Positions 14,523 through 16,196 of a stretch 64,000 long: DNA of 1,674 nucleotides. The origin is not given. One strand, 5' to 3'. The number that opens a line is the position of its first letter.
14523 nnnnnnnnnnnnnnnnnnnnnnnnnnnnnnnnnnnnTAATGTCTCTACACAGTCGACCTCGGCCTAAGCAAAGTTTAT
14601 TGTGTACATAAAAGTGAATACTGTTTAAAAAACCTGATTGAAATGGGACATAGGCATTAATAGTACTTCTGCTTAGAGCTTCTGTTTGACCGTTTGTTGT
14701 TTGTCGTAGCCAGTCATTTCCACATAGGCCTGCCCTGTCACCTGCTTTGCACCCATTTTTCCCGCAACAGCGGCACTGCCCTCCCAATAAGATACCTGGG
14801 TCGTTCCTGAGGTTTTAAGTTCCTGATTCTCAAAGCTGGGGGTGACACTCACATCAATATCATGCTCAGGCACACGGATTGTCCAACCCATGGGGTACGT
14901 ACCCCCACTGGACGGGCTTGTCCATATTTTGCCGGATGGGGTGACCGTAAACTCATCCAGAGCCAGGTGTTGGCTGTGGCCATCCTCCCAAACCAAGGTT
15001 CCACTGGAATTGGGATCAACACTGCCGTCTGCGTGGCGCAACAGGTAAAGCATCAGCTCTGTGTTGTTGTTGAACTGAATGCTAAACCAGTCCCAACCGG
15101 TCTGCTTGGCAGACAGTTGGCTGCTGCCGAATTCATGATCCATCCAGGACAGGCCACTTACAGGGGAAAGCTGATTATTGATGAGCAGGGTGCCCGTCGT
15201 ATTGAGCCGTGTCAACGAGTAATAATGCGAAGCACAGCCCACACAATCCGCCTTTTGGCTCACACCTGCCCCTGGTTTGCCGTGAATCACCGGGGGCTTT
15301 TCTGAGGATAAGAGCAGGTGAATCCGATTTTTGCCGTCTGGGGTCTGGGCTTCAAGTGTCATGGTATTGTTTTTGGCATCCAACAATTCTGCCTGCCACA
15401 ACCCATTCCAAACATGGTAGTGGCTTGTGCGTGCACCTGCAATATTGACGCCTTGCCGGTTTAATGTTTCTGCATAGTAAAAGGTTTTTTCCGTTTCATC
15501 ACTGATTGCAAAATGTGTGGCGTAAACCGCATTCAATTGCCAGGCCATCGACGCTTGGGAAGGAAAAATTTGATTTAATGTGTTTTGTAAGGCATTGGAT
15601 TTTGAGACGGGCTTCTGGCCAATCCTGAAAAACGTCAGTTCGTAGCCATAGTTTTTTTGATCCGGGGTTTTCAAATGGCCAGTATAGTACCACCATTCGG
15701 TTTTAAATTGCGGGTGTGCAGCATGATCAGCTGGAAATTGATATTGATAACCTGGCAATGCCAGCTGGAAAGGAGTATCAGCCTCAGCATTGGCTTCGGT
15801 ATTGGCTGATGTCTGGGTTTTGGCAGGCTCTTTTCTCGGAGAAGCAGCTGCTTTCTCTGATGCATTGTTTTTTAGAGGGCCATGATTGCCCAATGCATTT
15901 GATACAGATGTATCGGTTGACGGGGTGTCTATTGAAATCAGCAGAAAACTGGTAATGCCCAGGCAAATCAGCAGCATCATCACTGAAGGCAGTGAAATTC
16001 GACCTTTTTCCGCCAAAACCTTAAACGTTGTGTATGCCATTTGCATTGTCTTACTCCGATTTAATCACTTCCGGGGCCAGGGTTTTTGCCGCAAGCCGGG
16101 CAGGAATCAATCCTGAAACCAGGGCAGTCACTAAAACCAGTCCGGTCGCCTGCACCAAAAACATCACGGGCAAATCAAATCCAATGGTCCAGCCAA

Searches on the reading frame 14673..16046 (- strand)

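Call 35: search_protein_families(library=pfam, proteins=[window:14673-16046:-], max_evalue=0.00001)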
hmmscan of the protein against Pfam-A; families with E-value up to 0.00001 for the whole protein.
window:14673-16046:- (457 aa): 2 families
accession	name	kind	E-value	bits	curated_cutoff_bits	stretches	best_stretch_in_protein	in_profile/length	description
PF07143.17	CrtC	-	1.5e-48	166.1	22.5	1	116-308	1-168/168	CrtC N-terminal lipocalin domain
PF17186.10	Lipocalin_9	-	9.2e-43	146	26.2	1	311-447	1-131/131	Lipocalin-like domain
